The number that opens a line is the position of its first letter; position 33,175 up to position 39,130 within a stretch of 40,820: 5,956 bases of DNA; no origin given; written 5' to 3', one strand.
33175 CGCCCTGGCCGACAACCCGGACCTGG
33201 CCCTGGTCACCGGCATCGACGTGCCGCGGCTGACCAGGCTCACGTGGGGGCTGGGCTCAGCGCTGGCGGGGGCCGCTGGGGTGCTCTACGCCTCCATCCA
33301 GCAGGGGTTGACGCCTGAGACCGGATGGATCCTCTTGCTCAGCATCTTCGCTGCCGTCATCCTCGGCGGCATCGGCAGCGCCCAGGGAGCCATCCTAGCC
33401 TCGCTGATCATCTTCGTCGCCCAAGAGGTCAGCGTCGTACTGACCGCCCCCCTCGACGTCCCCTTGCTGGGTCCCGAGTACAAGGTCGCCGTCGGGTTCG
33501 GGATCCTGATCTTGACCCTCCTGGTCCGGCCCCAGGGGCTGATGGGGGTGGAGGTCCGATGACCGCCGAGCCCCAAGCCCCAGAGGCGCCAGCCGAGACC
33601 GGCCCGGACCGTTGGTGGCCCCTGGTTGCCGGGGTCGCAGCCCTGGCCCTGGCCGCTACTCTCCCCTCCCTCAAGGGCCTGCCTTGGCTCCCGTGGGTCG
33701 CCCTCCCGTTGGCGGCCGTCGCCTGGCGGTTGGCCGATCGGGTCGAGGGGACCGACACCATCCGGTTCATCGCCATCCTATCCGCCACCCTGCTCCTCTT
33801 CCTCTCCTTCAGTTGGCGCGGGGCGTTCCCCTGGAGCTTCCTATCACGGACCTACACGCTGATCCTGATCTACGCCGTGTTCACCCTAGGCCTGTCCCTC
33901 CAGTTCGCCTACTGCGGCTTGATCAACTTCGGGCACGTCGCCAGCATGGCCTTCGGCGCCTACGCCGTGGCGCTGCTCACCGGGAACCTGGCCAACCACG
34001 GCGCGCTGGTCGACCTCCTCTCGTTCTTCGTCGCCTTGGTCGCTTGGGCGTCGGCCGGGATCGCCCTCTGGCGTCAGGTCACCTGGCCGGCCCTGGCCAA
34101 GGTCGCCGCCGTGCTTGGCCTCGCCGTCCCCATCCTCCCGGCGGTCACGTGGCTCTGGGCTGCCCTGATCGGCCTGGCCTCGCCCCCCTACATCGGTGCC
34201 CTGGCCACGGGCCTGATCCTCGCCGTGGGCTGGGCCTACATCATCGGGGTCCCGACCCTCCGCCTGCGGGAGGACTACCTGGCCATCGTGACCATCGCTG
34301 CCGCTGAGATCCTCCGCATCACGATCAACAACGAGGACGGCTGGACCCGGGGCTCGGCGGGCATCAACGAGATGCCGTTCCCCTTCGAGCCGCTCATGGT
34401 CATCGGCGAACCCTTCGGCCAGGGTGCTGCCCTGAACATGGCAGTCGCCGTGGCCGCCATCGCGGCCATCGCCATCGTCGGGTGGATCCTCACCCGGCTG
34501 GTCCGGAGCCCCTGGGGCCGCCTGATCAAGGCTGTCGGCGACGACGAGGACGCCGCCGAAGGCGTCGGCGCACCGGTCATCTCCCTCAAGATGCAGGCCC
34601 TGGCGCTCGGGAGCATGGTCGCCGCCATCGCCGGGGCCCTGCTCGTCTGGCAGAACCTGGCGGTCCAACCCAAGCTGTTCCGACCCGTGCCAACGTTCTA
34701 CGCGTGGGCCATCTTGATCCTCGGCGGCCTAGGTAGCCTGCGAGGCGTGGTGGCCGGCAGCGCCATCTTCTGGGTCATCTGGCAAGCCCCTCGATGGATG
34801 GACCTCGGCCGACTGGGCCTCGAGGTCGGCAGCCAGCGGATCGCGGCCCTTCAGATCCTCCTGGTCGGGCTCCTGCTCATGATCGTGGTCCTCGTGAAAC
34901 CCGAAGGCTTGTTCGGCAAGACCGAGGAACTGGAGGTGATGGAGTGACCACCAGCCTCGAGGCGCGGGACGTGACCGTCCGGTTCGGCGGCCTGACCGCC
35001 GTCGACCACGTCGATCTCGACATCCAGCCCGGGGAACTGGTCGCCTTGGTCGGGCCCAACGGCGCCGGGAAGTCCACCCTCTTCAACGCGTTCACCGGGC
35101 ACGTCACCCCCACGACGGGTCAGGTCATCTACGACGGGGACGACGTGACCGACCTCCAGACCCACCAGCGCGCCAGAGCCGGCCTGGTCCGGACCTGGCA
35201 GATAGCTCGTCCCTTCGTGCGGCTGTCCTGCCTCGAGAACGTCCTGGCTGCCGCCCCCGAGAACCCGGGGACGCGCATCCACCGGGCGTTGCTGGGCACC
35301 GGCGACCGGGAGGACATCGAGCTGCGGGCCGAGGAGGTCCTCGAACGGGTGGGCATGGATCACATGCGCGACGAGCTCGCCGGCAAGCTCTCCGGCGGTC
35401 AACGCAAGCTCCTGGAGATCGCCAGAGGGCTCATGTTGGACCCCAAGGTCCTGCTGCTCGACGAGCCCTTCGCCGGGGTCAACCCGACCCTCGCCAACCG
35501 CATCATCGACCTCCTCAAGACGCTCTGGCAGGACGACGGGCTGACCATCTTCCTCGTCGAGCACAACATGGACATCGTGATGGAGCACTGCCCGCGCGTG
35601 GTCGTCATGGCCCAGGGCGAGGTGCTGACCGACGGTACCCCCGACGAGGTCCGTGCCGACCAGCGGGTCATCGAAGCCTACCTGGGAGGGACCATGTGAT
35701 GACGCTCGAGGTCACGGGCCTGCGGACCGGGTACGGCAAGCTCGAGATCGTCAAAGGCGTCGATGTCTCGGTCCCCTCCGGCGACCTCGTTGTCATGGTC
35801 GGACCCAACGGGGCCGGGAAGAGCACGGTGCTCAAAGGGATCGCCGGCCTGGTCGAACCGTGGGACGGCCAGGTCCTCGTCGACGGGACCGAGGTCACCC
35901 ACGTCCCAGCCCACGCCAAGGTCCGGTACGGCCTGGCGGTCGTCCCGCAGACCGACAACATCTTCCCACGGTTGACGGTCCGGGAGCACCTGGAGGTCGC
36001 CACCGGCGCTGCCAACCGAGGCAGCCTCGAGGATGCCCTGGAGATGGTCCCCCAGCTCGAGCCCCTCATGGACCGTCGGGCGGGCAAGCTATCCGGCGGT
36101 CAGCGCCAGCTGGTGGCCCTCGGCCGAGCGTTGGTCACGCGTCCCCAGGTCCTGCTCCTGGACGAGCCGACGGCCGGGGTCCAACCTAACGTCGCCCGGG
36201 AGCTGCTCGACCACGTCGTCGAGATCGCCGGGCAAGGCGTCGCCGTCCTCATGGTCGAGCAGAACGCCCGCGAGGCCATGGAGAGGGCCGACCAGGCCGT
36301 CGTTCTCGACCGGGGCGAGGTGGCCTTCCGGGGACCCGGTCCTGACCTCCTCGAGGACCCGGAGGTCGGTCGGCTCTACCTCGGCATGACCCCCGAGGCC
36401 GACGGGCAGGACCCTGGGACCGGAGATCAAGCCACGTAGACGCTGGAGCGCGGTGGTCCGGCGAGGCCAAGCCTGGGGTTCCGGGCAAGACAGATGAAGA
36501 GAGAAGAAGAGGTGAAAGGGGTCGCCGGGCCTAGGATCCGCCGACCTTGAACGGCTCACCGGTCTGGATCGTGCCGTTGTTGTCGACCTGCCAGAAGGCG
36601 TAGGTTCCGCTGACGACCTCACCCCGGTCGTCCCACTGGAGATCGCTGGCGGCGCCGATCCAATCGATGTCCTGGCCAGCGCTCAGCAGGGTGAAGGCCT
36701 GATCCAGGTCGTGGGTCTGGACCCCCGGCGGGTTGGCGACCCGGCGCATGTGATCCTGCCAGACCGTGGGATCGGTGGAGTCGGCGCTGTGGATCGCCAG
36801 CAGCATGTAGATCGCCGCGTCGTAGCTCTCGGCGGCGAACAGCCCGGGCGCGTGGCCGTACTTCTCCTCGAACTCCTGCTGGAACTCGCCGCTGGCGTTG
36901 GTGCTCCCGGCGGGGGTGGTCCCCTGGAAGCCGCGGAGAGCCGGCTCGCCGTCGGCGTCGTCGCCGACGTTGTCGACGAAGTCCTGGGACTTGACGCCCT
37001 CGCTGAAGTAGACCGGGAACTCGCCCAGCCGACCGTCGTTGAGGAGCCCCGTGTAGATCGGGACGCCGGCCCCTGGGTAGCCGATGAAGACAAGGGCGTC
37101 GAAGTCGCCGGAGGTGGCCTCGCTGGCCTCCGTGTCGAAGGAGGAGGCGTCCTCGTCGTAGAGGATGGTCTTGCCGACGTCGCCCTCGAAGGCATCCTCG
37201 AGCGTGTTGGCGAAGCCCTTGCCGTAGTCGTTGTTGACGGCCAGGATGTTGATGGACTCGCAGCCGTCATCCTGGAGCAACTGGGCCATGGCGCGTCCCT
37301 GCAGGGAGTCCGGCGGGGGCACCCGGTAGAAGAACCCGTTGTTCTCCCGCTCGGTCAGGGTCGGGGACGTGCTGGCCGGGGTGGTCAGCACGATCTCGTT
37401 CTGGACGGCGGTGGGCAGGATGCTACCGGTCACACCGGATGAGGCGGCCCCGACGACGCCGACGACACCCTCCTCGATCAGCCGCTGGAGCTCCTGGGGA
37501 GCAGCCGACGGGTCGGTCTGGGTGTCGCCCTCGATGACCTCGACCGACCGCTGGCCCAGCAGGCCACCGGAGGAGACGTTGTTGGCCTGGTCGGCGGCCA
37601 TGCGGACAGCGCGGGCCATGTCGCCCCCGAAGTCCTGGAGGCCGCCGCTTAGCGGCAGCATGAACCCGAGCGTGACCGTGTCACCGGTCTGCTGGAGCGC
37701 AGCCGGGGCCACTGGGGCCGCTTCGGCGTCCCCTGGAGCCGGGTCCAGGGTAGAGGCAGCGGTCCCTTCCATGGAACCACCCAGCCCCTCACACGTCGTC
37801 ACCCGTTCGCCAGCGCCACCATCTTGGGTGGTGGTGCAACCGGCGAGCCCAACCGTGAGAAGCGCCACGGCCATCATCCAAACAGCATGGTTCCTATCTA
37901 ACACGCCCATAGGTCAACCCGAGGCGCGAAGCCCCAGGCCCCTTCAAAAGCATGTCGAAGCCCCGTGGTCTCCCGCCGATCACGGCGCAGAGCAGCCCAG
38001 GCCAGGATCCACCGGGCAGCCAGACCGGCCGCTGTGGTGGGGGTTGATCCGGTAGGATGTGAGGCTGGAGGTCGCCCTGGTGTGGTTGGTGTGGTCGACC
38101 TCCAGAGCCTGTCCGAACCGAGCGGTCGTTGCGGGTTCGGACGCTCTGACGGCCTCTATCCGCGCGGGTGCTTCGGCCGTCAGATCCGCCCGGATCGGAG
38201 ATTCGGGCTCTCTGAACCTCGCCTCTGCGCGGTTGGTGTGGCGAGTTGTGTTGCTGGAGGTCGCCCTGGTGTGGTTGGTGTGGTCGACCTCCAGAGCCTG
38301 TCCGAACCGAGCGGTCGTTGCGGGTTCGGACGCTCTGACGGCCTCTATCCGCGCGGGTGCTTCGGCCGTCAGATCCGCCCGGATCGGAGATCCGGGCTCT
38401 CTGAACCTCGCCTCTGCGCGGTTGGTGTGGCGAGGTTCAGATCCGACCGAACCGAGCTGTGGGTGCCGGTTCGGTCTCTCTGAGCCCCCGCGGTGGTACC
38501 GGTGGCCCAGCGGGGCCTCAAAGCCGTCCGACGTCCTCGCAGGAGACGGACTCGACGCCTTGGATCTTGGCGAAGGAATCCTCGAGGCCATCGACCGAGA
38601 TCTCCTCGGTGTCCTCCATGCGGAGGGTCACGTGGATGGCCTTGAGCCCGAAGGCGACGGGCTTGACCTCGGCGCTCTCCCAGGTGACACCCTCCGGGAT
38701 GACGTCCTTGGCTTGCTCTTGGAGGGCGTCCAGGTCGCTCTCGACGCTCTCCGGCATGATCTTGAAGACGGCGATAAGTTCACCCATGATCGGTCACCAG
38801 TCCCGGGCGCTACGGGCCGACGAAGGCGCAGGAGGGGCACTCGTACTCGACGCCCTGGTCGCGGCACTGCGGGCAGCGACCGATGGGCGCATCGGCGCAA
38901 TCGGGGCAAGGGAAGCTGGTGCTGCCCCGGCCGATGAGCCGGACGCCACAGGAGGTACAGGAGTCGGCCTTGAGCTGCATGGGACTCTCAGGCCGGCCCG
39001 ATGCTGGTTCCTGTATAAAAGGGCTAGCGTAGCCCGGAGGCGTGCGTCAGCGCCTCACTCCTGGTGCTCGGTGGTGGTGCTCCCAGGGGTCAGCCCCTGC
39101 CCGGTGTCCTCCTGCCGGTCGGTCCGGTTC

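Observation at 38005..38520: Second, larger array of the same hairpin family between aEF-1beta and the binding-protein gene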

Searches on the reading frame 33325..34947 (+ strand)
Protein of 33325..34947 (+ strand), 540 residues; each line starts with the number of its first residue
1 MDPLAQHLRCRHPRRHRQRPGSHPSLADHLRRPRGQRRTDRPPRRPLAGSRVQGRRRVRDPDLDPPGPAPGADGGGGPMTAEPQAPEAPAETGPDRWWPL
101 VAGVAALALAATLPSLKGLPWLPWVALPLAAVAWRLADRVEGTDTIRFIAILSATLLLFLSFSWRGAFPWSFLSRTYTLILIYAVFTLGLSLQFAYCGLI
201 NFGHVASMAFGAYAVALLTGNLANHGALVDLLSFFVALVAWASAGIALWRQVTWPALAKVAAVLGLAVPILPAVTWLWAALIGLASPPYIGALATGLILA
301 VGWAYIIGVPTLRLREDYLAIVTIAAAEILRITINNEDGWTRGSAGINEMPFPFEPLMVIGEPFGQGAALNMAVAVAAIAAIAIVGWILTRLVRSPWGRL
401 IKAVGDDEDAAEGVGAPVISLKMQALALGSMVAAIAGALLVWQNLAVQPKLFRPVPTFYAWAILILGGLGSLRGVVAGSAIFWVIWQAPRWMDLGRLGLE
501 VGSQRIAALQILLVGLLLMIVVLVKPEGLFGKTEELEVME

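Call 40: search_protein_families(library=pfam, proteins=[window:33325-34947:+], max_evalue=0.00001)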
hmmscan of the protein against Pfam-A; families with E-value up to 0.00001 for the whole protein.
window:33325-34947:+ (540 aa): 1 family
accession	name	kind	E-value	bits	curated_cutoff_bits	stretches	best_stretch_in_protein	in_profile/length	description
PF02653.21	BPD_transp_2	-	8.7e-37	127.1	26.8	1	174-521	3-268/269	Branched-chain amino acid transport system / permease component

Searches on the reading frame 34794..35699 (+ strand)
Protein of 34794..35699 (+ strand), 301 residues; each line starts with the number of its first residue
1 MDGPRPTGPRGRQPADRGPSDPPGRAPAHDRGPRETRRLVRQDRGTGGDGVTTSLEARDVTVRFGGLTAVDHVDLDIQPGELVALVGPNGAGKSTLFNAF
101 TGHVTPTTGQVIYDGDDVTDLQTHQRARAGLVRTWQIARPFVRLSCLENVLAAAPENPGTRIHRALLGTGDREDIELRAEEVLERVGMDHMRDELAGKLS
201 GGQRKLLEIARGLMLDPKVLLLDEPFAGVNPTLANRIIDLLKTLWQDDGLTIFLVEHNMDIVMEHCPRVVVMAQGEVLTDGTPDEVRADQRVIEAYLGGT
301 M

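Call 40: search_protein_families(library=pfam, proteins=[window:34794-35699:+], max_evalue=0.00001)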
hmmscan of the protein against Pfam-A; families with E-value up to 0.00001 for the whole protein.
window:34794-35699:+ (301 aa): 3 families
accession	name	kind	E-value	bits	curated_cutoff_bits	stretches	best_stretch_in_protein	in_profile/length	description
PF00005.33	ABC_tran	-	9.5e-35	120.6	25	1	71-227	2-137/137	ABC transporter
PF12399.14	BCA_ABC_TP_C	-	2.7e-11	43.3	25.5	1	276-299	1-24/27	Branched-chain amino acid ATP-binding cassette transporter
PF13304.12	AAA_21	-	6.1e-10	40.1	27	0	82-100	1-19/304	AAA domain, putative AbiEii toxin, Type IV TA system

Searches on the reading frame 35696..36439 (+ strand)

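Call 40: search_protein_families(library=pfam, proteins=[window:35696-36439:+], max_evalue=0.00001)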
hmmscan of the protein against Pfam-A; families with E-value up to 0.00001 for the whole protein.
window:35696-36439:+ (247 aa): 2 families
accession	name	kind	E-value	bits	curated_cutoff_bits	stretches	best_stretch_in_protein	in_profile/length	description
PF00005.33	ABC_tran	-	2.2e-34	119.4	25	1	20-160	2-137/137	ABC transporter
PF13304.12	AAA_21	-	1.4e-10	42.2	27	0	31-52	1-22/304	AAA domain, putative AbiEii toxin, Type IV TA system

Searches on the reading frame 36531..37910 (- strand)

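Call 40: search_protein_families(library=pfam, proteins=[window:36531-37910:-], max_evalue=0.00001)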
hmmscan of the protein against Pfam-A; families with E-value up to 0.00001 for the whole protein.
window:36531-37910:- (459 aa): 2 families
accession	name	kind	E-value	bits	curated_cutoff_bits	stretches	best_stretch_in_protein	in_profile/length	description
PF13458.12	Peripla_BP_6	-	7.9e-35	121.6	31.7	1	78-382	1-302/343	Periplasmic binding protein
PF01094.35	ANF_receptor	-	1.3e-28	100.6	25.4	1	99-444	3-352/353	Receptor family ligand binding region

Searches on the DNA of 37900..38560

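Call 56: search_rna_families(source=window, start=37900, end=38560, threshold=evalue, max_evalue=1)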
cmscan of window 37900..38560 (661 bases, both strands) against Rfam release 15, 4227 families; matches with E-value up to 1: 0.
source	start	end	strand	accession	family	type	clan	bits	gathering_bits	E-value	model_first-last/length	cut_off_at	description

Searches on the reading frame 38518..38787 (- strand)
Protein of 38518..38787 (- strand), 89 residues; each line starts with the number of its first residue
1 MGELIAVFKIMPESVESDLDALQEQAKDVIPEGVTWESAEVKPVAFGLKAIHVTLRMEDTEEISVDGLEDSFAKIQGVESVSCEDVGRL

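Call 12: find_encoding_contigs(protein=window:38518-38787:-, flank=10000, max_places=10)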
Protein window:38518-38787:- (89 aa): no gene with exactly this product is on record in the collection.

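Call 40: search_protein_families(library=pfam, proteins=[window:38518-38787:-], max_evalue=0.00001)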
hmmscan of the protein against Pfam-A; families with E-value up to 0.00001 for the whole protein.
window:38518-38787:- (89 aa): 1 family
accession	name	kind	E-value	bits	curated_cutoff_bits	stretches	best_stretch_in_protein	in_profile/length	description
PF00736.24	EF1_GNE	-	1.8e-21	76.4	20.8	1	6-89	2-88/88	EF-1 guanine nucleotide exchange domain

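Call 45: find_homologous_proteins(query=window:38518-38787:-, max_evalue=1e-20)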
Query window:38518-38787:- (89 aa): 11 proteins with E <= 1e-20 among 13 candidates.
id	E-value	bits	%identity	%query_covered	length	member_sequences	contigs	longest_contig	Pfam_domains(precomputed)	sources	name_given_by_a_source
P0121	5.9e-49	181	100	100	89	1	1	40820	PF00736.25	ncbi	-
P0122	3.1e-45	169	91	100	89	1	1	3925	PF00736.25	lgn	-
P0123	1.8e-42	160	87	100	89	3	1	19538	PF00736.25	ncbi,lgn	-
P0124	2.7e-39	150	81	100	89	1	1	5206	PF00736.25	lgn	-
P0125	9.6e-29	117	66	100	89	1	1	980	PF00736.25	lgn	-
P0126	3.9e-28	115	63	100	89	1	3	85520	PF00736.25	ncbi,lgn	-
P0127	4.9e-28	114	63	100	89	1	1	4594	PF00736.25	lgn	-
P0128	1.6e-25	106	62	100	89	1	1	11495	PF00736.25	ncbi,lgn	-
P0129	1.4e-24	104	61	100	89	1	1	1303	PF00736.25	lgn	-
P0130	5.0e-24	102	58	100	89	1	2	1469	PF00736.25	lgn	-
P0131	1.2e-23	100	57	100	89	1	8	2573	PF00736.25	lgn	-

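Call 46: find_encoding_contigs(protein=P0121, flank=2000, max_places=3)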
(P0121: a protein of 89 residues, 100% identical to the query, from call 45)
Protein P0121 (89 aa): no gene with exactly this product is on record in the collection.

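Call 47: find_encoding_contigs(protein=P0123, flank=10000, max_places=4)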
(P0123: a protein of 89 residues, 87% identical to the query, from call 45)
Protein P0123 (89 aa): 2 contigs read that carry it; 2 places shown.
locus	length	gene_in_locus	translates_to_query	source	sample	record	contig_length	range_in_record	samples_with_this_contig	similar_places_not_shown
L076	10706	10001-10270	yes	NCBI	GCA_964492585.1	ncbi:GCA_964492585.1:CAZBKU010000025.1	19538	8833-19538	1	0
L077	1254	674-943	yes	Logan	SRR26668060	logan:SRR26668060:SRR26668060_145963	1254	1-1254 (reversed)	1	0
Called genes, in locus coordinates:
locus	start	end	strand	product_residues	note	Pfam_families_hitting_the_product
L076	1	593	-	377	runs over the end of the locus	-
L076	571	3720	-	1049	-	PF05688:BIg21 (faint), PF16640:Big_3_5 (faint), PF17789:MG4 (faint), PF09134:Invasin_D3 (faint), PF13620:CarboxypepD_reg (faint), PF02369:Big_1 (weak)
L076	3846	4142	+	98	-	PF04242:DUF424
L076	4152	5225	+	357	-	PF04981:NMD3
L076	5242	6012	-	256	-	PF02633:Creatininase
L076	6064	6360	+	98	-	-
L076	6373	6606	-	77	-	PF02416:TatA_B_E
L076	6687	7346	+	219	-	PF19769:CPxCG_zf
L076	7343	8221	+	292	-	PF00763:THF_DHG_CYH, PF02882:THF_DHG_CYH_C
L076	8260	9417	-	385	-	PF02771:Acyl-CoA_dh_N, PF02770:Acyl-CoA_dh_M, PF00441:Acyl-CoA_dh_1, PF08028:Acyl-CoA_dh_2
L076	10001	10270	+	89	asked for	PF00736:EF1_GNE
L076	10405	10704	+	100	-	?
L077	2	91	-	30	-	?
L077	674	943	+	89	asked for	PF00736:EF1_GNE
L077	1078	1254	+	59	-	?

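Call 48: find_encoding_contigs(protein=P0122, flank=10000, max_places=3)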
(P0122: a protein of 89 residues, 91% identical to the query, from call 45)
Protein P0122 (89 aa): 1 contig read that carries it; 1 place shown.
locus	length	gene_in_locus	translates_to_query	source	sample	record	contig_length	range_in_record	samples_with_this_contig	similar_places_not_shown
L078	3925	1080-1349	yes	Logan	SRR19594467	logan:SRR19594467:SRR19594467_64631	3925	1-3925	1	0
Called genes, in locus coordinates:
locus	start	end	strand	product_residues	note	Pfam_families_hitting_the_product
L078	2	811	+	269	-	?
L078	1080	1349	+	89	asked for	PF00736:EF1_GNE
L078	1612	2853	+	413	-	PF13458:Peripla_BP_6, PF01094:ANF_receptor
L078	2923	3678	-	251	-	PF00005:ABC_tran, PF13304:AAA_21 (faint)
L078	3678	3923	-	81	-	?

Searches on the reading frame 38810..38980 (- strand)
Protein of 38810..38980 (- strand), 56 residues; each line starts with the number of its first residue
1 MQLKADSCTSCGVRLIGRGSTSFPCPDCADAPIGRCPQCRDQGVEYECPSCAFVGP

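Call 40: search_protein_families(library=pfam, proteins=[window:38810-38980:-], max_evalue=0.00001)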
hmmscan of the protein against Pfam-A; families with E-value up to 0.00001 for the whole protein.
window:38810-38980:- (56 aa): 1 family
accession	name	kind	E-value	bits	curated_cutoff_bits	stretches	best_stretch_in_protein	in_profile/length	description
PF07754.17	HVO_2753_ZBP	-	3.1e-14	52.9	33.2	1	8-51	1-45/46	Small zinc finger protein HVO_2753-like, Zn-binding pocket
